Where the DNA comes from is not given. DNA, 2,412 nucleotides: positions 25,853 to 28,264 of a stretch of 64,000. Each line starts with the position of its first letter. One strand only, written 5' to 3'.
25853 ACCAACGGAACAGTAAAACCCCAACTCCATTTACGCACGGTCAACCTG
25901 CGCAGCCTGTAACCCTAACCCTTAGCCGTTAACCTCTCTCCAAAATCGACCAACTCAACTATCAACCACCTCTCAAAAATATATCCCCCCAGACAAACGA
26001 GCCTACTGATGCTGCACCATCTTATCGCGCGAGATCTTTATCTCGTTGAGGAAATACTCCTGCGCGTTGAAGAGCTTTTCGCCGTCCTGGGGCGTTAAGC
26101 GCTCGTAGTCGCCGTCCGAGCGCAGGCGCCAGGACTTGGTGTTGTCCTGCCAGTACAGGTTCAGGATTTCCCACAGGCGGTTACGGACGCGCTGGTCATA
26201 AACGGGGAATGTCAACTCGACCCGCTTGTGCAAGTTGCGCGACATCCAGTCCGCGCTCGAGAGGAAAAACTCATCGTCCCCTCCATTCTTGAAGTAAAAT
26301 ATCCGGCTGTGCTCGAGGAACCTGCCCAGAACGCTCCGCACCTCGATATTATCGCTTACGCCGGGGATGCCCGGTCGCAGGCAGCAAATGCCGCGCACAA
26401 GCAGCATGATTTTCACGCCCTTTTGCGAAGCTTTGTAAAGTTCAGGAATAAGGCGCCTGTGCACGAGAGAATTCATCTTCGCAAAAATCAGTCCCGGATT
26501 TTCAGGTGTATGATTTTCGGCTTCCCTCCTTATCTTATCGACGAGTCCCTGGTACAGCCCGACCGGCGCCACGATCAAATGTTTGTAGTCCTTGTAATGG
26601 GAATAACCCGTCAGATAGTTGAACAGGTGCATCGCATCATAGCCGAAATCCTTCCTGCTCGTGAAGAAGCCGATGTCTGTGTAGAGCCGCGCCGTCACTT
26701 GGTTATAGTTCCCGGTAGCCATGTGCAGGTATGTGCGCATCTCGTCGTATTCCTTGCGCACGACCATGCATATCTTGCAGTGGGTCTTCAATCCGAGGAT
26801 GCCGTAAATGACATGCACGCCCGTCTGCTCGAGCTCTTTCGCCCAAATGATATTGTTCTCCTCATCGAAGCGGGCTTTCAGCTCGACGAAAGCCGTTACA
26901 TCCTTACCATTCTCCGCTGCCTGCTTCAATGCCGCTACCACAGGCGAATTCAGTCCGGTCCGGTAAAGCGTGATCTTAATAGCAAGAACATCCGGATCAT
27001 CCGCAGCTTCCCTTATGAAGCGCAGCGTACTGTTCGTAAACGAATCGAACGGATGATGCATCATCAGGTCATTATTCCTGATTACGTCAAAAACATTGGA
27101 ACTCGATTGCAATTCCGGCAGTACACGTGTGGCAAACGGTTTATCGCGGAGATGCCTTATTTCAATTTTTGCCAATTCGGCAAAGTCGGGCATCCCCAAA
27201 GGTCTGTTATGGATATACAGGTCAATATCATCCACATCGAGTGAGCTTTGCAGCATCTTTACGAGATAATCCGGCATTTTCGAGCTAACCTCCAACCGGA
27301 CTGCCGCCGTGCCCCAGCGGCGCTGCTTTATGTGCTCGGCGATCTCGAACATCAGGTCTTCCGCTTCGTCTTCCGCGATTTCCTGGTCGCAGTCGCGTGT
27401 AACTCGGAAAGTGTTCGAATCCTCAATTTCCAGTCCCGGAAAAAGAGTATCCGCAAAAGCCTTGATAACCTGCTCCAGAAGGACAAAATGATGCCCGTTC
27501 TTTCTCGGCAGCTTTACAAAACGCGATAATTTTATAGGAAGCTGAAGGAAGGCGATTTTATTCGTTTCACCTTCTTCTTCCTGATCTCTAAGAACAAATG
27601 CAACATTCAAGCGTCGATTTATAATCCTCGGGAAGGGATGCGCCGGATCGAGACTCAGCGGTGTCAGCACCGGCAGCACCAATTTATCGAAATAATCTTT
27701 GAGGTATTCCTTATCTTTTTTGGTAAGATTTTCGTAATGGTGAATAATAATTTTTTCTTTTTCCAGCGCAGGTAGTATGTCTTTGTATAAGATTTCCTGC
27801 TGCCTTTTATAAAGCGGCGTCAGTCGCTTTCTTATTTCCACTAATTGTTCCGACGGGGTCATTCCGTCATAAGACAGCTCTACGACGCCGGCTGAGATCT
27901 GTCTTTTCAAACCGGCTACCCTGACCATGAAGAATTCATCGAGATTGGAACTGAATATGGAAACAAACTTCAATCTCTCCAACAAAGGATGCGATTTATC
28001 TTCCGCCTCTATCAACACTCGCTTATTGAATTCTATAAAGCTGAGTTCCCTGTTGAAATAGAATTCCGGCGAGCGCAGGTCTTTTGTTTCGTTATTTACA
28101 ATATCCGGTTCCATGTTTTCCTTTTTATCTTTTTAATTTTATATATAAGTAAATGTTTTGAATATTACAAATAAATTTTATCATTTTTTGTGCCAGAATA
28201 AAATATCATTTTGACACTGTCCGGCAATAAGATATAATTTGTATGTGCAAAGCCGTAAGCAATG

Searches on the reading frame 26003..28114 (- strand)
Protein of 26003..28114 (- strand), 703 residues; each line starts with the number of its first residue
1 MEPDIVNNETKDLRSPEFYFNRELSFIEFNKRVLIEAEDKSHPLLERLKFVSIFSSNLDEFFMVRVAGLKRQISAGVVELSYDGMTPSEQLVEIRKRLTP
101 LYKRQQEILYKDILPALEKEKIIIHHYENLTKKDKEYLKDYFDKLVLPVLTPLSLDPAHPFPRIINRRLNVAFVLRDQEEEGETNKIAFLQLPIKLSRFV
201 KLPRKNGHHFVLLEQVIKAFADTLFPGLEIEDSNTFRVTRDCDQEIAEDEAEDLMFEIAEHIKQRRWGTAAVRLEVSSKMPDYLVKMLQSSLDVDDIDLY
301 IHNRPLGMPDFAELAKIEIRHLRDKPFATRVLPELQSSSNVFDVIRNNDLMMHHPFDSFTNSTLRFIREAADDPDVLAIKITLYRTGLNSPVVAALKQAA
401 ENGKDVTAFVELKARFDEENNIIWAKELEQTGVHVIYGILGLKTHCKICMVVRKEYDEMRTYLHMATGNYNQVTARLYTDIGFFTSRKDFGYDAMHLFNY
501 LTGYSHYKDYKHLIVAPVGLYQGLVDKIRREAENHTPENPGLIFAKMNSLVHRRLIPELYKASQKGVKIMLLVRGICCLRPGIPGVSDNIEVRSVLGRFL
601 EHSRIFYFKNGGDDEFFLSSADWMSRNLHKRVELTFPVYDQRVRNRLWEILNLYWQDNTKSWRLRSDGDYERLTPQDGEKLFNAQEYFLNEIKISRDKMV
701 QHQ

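Call 20: search_protein_families(library=pfam, proteins=[window:26003-28114:-], max_evalue=0.00001)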
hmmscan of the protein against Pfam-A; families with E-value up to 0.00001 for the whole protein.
window:26003-28114:- (703 aa): 5 families
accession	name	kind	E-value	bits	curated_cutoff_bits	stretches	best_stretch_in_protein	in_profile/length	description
PF17941.7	PP_kinase_C_1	-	1.7e-72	242.8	25.7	1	340-506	1-166/167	Polyphosphate kinase C-terminal domain 1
PF13090.12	PP_kinase_C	-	2.4e-67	226.1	25.8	1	513-685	1-172/172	Polyphosphate kinase C-terminal domain 2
PF02503.22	PP_kinase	-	3.6e-57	193.4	31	1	134-314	2-183/183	Polyphosphate kinase middle domain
PF13089.11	PP_kinase_N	-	1.1e-40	138.6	23.8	1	19-124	1-106/107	Polyphosphate kinase N-terminal domain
PF13091.12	PLDc_2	-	9.9e-06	25.9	27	0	550-655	19-132/132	PLD-like domain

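Call 33: find_related_loci(query=window:26003-28114:-, collection=genome_contigs, flank=1000)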
Query window:26003-28114:- (703 aa) in genome_contigs; peptide patterns used: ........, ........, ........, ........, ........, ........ (x = any residue, [..] = any of these).
599 stretches matched a pattern (row limit reached: there are more); 549 encode a relative of the query (tblastn E <= 1e-3); the best 80 are kept; 80 distinct loci.
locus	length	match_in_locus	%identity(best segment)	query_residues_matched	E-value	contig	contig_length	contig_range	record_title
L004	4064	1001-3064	69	12-698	0e+0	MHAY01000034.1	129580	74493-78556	MAG: Ignavibacteria bacterium RIFOXYC2_FULL_35_21 rifoxyc2_full_scaffold_216, whole genome shotgun sequence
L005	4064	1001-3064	68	12-698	0e+0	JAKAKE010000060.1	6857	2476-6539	MAG: Bacteroidetes bacterium isolate WY4.bin46 NODE_14649_length_6857_cov_2.019911, whole genome shotgun sequence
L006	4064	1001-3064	68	12-698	0e+0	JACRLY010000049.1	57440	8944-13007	MAG: Ignavibacteriae bacterium isolate NC_groundwater_1893_Pr3_B-0.1um_34_8 SR2-18-B1_coassembly_150083, whole genome sh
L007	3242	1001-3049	67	15-696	0e+0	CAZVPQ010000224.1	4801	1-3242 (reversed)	MAG TPA_asm: uncultured Hyphomicrobiales bacterium isolate binchicken_co164_181 genome assembly, contig: NODE_9800_lengt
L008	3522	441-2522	66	1-693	0e+0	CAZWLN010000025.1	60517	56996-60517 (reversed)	MAG TPA_asm: uncultured Hyphomicrobiales bacterium isolate binchicken_co20_189 genome assembly, contig: NODE_1224_length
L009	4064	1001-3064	66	7-693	0e+0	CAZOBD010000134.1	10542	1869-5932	MAG TPA_asm: uncultured Hyphomicrobiales bacterium isolate SRP141376_co4_174 genome assembly, contig: NODE_10386_length_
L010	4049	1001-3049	65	12-692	0e+0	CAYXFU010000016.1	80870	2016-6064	MAG TPA_asm: uncultured Hyphomicrobiales bacterium isolate SRP272421_co4_697 genome assembly, contig: NODE_378_length_80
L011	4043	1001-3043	66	12-692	0e+0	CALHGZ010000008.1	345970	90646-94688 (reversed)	MAG: Candidatus Kapabacteria bacterium isolate N1_Bin_METABAT__253_1 genome assembly, contig: c_000001676443, whole geno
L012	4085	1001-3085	64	4-695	0e+0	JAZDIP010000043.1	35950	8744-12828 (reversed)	MAG: bacterium isolate MEGAHIT-group-0.412 k141_9959119, whole genome shotgun sequence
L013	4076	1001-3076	63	5-695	0e+0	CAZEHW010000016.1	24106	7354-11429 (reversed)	MAG TPA_asm: uncultured Hyphomicrobiales bacterium isolate SRP319275_co4_89 genome assembly, contig: NODE_1131_length_24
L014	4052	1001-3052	64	12-695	0e+0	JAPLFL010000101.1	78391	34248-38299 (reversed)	MAG: Candidatus Kapaibacterium sp. isolate LacPavin_0818_WC55_MAG_34_17 LacPavin_0818_WC55_scaffold_329433, whole genome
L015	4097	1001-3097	64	1-698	0e+0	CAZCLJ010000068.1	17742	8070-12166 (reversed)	MAG TPA_asm: uncultured Hyphomicrobiales bacterium isolate SRP192927_co3_222 genome assembly, contig: NODE_7015_length_1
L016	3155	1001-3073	62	8-698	0e+0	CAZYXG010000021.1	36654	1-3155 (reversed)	MAG TPA_asm: uncultured Hyphomicrobiales bacterium isolate SRP128246_co1_373 genome assembly, contig: NODE_1670_length_3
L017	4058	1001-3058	63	9-693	0e+0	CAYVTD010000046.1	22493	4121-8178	MAG TPA_asm: uncultured Hyphomicrobiales bacterium isolate binchicken_co74_407 genome assembly, contig: NODE_4250_length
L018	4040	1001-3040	62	13-691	0e+0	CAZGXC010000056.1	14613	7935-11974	MAG TPA_asm: uncultured Hyphomicrobiales bacterium isolate SRP192927_co1_1122 genome assembly, contig: NODE_9062_length_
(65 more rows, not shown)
